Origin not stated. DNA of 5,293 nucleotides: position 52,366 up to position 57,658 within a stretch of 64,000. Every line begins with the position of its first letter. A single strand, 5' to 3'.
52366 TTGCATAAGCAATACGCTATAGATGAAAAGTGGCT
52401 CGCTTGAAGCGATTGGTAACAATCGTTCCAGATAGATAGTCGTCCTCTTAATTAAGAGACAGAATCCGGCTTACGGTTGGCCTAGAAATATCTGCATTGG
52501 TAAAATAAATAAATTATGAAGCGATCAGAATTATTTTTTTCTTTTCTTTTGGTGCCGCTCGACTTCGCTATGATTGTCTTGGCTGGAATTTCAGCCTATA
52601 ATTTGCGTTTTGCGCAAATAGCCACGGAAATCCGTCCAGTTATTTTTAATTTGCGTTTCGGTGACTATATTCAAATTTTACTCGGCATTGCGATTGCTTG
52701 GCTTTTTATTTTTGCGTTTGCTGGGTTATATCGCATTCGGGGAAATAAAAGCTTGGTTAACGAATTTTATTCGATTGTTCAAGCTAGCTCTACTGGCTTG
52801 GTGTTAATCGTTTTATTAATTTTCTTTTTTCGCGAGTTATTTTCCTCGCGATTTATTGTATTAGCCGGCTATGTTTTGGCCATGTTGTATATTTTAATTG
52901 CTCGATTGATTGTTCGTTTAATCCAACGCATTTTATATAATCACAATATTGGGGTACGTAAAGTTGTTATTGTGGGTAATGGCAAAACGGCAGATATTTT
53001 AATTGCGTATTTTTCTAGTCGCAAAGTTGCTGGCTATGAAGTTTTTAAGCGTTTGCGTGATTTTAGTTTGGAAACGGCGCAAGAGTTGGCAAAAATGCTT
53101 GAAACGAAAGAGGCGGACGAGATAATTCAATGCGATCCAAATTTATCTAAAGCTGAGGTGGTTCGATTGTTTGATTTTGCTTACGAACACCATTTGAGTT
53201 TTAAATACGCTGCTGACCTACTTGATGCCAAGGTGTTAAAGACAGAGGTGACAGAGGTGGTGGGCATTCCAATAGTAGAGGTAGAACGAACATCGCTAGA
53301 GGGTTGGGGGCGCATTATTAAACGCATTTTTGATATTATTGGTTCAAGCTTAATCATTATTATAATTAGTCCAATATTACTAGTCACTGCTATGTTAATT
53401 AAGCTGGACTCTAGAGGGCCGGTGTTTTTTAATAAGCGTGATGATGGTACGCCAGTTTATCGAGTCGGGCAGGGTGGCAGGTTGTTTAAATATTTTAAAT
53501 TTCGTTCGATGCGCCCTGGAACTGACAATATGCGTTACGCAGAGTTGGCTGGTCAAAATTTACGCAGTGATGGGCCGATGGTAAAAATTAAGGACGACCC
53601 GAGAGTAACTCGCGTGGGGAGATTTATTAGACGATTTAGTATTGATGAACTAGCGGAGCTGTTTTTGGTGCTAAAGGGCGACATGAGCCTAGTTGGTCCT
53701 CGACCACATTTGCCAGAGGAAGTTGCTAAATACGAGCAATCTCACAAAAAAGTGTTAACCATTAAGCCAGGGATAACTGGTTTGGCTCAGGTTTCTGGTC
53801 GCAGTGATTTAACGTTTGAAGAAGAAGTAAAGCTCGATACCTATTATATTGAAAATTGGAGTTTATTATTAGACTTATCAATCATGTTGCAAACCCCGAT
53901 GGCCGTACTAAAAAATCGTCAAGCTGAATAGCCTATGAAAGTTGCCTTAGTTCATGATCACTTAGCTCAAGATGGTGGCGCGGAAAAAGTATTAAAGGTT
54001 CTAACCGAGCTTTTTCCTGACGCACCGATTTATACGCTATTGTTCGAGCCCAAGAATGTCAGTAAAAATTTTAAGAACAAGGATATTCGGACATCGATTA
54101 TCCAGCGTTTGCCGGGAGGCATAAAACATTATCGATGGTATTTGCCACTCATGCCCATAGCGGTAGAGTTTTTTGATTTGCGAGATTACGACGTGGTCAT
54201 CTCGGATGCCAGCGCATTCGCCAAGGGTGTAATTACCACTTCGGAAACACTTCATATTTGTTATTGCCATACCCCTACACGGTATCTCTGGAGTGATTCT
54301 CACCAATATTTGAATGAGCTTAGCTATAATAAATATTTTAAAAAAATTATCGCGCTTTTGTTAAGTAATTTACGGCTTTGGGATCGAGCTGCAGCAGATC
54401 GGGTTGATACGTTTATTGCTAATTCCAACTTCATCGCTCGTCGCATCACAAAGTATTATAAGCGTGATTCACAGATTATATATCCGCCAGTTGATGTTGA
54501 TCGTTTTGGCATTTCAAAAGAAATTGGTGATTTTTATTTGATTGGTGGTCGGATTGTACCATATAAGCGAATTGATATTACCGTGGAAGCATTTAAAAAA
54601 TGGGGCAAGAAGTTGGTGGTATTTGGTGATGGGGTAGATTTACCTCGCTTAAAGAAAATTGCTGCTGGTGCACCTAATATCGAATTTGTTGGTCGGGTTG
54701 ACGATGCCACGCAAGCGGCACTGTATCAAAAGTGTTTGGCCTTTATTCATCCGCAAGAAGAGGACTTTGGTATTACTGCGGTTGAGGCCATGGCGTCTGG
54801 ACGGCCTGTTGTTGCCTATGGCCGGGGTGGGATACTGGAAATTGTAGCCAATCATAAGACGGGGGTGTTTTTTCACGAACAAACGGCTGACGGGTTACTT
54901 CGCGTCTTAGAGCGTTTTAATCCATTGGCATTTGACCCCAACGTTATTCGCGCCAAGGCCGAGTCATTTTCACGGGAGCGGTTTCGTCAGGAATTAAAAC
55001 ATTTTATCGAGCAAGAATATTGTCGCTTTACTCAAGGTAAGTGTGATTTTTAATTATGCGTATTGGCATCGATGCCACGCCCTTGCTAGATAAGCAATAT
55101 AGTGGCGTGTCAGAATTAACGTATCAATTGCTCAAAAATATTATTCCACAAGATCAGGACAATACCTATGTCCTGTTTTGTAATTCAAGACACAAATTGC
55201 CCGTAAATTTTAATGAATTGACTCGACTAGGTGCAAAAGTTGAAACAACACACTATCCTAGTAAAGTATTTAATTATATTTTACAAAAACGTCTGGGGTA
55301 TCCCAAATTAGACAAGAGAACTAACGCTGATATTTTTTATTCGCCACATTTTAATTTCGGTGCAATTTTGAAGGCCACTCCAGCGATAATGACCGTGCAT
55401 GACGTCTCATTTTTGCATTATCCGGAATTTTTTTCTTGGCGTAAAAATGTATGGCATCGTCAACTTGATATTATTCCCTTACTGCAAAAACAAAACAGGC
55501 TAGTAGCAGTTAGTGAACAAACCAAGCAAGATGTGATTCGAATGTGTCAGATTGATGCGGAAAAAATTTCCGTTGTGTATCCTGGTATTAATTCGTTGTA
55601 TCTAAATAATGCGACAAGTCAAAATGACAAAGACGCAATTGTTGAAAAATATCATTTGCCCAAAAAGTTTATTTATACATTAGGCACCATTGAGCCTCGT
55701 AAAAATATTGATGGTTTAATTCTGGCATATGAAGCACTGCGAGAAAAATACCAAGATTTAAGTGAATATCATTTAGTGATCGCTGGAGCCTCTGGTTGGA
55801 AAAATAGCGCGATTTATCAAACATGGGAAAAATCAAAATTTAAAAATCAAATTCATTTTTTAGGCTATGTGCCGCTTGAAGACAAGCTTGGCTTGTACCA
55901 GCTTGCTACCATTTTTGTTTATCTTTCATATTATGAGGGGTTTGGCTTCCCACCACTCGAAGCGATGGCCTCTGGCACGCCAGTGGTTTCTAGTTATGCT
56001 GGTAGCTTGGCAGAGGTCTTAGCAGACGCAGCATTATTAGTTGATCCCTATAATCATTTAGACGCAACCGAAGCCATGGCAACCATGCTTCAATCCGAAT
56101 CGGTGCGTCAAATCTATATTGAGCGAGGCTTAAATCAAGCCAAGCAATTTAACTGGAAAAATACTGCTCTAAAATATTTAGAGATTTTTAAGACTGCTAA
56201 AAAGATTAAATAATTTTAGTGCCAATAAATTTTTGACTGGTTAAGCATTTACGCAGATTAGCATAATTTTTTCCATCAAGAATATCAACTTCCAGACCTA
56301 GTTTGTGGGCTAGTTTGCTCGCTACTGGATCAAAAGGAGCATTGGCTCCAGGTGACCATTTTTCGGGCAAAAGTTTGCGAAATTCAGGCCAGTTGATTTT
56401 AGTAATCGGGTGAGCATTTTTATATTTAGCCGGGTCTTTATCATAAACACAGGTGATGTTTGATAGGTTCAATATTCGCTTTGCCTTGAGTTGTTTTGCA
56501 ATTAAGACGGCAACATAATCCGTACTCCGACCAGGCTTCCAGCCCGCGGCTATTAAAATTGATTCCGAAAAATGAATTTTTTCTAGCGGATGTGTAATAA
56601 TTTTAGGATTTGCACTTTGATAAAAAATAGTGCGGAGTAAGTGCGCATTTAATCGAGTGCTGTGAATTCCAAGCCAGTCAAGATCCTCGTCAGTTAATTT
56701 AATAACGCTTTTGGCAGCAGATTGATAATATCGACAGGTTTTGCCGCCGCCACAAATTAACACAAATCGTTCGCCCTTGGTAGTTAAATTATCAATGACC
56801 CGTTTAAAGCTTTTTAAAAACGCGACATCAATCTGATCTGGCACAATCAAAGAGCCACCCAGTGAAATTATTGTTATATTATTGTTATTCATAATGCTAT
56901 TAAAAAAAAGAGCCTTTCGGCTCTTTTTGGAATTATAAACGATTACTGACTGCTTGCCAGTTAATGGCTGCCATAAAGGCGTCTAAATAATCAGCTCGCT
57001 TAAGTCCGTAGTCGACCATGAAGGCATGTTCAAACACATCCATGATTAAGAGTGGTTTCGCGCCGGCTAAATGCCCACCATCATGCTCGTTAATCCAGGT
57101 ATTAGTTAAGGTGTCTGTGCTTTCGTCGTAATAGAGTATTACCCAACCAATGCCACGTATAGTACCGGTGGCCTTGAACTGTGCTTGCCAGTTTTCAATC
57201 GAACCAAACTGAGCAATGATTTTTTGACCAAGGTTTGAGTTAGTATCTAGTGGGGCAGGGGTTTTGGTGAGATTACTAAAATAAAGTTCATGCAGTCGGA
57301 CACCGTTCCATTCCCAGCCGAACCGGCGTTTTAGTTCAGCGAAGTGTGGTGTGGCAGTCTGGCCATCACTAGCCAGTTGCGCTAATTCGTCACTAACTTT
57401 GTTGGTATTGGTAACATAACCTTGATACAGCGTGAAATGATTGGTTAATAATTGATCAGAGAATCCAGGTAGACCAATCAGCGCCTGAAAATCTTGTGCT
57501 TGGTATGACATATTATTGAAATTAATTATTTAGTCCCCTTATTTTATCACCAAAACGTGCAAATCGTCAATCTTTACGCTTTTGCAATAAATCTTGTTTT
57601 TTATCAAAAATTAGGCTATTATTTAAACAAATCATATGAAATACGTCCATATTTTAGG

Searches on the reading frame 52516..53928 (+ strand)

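Call 71: search_protein_families(library=pfam, proteins=[window:52516-53928:+], max_evalue=0.00001)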
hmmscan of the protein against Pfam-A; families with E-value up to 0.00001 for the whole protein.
window:52516-53928:+ (471 aa): 2 families
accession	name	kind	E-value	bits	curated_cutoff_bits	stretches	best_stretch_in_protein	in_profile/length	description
PF02397.22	Bac_transf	-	4.3e-62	209.3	27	1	269-466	1-179/179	Bacterial sugar transferase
PF13727.12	CoA_binding_3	-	5.1e-09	36.8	25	1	68-189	2-119/175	CoA-binding domain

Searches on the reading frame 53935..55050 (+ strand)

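Call 71: search_protein_families(library=pfam, proteins=[window:53935-55050:+], max_evalue=0.00001)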
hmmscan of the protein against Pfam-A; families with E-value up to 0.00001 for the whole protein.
window:53935-55050:+ (372 aa): 3 families
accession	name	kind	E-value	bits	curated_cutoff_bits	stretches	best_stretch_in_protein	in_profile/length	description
PF00534.26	Glycos_transf_1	-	6.7e-24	84.8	26.4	1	200-327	17-154/172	Glycosyl transferases group 1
PF13692.12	Glyco_trans_1_4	-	2.8e-20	73.5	27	1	205-323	8-134/142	Glycosyl transferases group 1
PF13439.12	Glyco_transf_4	-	1.7e-10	41.6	28.5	1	14-190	2-170/170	Glycosyltransferase Family 4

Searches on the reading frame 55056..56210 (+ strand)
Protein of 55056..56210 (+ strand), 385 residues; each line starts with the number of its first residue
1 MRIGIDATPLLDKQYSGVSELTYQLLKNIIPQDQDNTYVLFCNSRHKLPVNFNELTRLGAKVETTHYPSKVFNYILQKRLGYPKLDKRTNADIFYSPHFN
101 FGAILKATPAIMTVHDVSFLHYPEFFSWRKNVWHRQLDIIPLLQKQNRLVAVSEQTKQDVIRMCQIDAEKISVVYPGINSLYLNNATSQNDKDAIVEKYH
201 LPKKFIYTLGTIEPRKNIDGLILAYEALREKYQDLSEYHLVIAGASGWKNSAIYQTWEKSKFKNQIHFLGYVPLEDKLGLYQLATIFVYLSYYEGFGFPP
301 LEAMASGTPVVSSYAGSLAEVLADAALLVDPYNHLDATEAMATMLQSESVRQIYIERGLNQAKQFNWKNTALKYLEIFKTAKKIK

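Call 71: search_protein_families(library=pfam, proteins=[window:55056-56210:+], max_evalue=0.00001)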
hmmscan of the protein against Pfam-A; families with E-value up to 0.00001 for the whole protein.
window:55056-56210:+ (385 aa): 6 families
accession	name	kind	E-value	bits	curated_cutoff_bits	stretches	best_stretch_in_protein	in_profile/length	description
PF00534.26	Glycos_transf_1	-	1.3e-33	116.4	26.4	1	202-358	14-169/172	Glycosyl transferases group 1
PF13692.12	Glyco_trans_1_4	-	6.1e-24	85.3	27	1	205-346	3-141/142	Glycosyl transferases group 1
PF13439.12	Glyco_transf_4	-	5.6e-13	49.7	28.5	1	17-179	3-167/170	Glycosyltransferase Family 4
PF20706.3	GT4-conflict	-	1.3e-08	34.7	26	1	142-325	143-323/385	Family 4 Glycosyltransferase in conflict systems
PF00982.27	Glyco_transf_20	-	3e-07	30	32.5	0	147-359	216-452/473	Glycosyltransferase family 20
PF13524.12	Glyco_trans_1_2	-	5.7e-06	26.8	25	1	231-373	8-141/144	Glycosyl transferase-like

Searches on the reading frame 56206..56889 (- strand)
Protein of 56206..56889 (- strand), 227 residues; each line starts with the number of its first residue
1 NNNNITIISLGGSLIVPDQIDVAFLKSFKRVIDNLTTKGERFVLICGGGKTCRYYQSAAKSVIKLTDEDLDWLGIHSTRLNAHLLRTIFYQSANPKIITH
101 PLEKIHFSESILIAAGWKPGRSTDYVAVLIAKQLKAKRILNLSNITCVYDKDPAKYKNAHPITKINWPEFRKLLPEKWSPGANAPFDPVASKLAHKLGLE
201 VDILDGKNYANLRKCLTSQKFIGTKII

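Call 71: search_protein_families(library=pfam, proteins=[window:56206-56889:-], max_evalue=0.00001)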
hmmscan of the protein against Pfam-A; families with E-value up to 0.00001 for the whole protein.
window:56206-56889:- (227 aa): 1 family
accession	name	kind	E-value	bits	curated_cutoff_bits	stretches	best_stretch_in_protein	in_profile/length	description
PF00696.33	AA_kinase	-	4.7e-26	92.4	24.9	1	5-204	2-233/234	Amino acid kinase family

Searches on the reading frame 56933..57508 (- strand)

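Call 71: search_protein_families(library=pfam, proteins=[window:56933-57508:-], max_evalue=0.00001)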
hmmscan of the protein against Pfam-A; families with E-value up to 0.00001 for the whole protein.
window:56933-57508:- (191 aa): 1 family
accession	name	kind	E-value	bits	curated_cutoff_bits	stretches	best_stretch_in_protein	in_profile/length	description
PF02777.23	Sod_Fe_C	-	1.6e-27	95.9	20.9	1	91-190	3-102/102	Iron/manganese superoxide dismutases, C-terminal domain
